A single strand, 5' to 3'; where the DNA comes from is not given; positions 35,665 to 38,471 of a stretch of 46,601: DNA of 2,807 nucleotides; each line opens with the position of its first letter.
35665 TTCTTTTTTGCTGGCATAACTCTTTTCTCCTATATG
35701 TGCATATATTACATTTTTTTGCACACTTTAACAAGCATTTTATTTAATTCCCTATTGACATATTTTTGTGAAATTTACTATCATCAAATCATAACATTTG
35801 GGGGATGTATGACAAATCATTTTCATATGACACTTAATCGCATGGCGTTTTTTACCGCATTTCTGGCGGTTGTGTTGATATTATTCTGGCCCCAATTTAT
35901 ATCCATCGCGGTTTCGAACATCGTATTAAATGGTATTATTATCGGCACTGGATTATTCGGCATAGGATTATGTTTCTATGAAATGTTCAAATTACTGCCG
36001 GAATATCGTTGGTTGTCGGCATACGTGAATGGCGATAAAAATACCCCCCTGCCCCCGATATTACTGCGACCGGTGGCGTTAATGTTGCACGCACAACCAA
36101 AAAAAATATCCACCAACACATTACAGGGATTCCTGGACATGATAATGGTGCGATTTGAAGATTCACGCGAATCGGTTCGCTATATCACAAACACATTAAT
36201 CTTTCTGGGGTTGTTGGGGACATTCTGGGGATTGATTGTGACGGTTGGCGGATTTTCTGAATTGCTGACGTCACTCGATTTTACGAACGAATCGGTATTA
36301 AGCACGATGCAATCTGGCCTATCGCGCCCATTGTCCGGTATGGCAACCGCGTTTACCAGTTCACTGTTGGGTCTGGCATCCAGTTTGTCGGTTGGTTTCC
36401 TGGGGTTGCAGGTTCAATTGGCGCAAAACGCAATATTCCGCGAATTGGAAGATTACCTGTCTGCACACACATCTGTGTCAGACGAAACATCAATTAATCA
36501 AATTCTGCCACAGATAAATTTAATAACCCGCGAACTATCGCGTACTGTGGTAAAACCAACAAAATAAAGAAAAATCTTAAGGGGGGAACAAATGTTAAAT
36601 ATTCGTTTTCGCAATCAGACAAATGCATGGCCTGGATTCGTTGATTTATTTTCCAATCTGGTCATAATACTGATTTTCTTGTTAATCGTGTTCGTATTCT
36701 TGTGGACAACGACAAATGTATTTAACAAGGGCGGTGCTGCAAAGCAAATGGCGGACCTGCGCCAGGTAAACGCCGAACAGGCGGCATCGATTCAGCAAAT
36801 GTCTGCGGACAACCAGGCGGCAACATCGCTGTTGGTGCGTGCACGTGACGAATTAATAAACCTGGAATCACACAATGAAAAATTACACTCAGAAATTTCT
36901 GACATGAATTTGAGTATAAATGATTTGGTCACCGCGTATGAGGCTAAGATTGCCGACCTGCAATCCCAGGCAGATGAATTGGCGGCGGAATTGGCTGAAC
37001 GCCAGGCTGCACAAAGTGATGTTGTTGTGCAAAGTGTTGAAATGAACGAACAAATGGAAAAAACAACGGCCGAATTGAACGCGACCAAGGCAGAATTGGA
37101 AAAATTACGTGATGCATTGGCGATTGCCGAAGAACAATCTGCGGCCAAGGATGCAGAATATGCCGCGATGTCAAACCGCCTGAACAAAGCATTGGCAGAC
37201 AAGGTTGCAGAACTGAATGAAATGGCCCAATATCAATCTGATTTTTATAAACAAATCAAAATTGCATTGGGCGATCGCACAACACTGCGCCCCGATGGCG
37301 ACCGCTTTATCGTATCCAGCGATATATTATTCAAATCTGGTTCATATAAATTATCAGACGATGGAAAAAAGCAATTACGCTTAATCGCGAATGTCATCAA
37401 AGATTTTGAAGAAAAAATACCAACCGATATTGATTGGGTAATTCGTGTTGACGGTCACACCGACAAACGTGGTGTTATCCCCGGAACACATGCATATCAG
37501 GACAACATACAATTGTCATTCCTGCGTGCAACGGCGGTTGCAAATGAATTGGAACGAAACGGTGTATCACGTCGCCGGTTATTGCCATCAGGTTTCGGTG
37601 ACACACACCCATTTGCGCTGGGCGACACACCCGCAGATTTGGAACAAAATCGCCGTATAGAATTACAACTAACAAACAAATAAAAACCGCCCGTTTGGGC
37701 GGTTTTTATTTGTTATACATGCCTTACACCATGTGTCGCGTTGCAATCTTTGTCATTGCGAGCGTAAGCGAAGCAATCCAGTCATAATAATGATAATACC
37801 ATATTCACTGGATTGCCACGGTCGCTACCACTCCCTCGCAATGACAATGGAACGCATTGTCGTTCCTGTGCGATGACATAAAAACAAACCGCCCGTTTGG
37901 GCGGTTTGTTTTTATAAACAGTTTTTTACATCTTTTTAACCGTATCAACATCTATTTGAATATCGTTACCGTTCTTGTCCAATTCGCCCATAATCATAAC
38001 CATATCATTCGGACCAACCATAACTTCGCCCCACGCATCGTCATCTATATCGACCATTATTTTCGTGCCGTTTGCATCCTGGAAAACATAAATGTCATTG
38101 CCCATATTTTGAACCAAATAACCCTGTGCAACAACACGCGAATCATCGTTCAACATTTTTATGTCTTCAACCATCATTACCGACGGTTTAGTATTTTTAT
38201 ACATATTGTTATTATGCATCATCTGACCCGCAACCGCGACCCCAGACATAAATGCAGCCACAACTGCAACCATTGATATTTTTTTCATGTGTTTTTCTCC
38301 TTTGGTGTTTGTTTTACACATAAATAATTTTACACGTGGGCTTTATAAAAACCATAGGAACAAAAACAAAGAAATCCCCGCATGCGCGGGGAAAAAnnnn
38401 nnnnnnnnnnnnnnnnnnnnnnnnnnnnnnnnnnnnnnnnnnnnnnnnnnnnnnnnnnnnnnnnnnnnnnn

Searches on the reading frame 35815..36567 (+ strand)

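Call 60: search_protein_families(library=pfam, proteins=[window:35815-36567:+], max_evalue=0.01)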
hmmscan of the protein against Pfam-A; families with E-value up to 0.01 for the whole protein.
window:35815-36567:+ (250 aa): 1 family
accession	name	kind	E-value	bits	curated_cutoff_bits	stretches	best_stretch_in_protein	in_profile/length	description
PF01618.21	MotA_ExbB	-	0.00012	22.3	22.9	1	76-189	3-103/127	MotA/TolQ/ExbB proton channel family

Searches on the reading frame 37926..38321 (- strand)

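Call 60: search_protein_families(library=pfam, proteins=[window:37926-38321:-], max_evalue=0.01)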
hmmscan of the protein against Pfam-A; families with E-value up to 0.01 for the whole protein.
window:37926-38321:- (131 aa): 1 family
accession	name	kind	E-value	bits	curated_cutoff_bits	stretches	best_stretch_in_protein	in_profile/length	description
PF04076.19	BOF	-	4.1e-22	78.6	25.8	1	38-130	12-103/103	Bacterial OB fold (BOF) protein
